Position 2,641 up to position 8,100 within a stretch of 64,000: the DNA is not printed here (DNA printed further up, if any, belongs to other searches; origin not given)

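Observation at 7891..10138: Unlinked GldL/GldM-like motor gene pair whose GldM-like partner is all-beta and non-canonical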

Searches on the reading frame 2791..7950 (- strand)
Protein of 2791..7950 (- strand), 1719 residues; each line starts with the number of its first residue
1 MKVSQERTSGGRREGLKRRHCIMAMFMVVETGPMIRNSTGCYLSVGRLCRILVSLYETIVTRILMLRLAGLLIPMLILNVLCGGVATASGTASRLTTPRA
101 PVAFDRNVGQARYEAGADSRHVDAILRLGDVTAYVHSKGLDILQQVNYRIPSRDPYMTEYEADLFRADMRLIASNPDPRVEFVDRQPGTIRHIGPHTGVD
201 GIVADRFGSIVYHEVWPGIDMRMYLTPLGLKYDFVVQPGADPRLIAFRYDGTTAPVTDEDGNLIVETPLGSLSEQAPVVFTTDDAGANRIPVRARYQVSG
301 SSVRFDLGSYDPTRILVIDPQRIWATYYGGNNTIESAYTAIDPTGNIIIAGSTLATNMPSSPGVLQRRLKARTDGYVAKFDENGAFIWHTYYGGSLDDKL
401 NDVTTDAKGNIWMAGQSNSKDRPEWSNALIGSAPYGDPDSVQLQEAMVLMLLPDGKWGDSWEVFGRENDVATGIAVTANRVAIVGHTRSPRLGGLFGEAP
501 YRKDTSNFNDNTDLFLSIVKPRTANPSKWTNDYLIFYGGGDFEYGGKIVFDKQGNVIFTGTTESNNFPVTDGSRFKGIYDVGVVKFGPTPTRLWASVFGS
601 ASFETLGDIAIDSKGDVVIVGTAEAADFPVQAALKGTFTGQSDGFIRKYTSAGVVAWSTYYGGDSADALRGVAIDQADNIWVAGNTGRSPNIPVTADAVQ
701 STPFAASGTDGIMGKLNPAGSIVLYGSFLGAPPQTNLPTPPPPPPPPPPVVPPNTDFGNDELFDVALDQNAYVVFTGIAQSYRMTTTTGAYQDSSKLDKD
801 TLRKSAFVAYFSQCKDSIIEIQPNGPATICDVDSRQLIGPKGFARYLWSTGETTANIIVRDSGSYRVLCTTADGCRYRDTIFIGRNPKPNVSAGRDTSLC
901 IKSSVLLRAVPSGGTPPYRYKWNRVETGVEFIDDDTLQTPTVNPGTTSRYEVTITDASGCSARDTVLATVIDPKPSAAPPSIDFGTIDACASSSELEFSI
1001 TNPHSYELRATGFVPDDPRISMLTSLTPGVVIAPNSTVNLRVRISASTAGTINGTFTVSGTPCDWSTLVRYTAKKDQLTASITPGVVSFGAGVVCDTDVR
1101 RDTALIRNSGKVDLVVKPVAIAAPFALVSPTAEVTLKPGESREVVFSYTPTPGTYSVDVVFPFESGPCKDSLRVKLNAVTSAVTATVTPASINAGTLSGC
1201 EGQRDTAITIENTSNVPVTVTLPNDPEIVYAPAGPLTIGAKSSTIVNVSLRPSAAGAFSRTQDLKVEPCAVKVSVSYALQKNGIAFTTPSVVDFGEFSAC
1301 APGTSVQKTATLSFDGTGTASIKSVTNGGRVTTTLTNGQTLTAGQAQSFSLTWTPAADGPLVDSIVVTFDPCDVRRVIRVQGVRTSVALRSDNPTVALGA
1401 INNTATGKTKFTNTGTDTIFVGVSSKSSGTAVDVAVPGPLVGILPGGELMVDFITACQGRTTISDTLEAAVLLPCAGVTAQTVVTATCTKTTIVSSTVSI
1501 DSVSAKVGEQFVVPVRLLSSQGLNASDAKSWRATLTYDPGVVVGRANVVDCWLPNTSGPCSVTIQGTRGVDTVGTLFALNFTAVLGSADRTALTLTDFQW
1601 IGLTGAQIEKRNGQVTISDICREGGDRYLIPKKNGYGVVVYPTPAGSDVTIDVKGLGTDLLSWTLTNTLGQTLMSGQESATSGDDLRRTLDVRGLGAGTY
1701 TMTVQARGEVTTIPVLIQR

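Call 13: search_protein_families(library=pfam, proteins=[window:2791-7950:-], max_evalue=0.001)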
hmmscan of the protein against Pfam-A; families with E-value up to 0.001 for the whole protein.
window:2791-7950:- (1719 aa): 7 families
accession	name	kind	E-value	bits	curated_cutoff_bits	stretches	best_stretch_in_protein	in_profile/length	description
PF25778.1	DUF7948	-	6.5e-39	134.6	27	1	104-320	1-213/214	Domain of unknown function (DUF7948)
PF22544.2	HYDIN_VesB_CFA65-like_Ig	-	1.2e-13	51.5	25.5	0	1296-1382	11-99/100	HYDIN/CFA65/VesB-like, Ig-like domain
PF06739.17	SBBP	-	4.8e-09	36.5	20.5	1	387-420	1-35/38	Beta-propeller repeat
PF15780.11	ASH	-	1.4e-05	25.7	27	0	1296-1368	15-89/98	Abnormal spindle-like microcephaly-assoc'd, ASPM-SPD-2-Hydin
PF18962.6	Por_Secre_tail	-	5e-05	24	27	1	1640-1711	1-69/75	Secretion system C-terminal sorting domain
PF13573.12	SprB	-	0.00037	20.5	28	0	910-925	20-35/37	SprB repeat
PF22067.2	Cep192_D3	-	0.00046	20.7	27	0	1102-1154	21-73/99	Cep192 domain 3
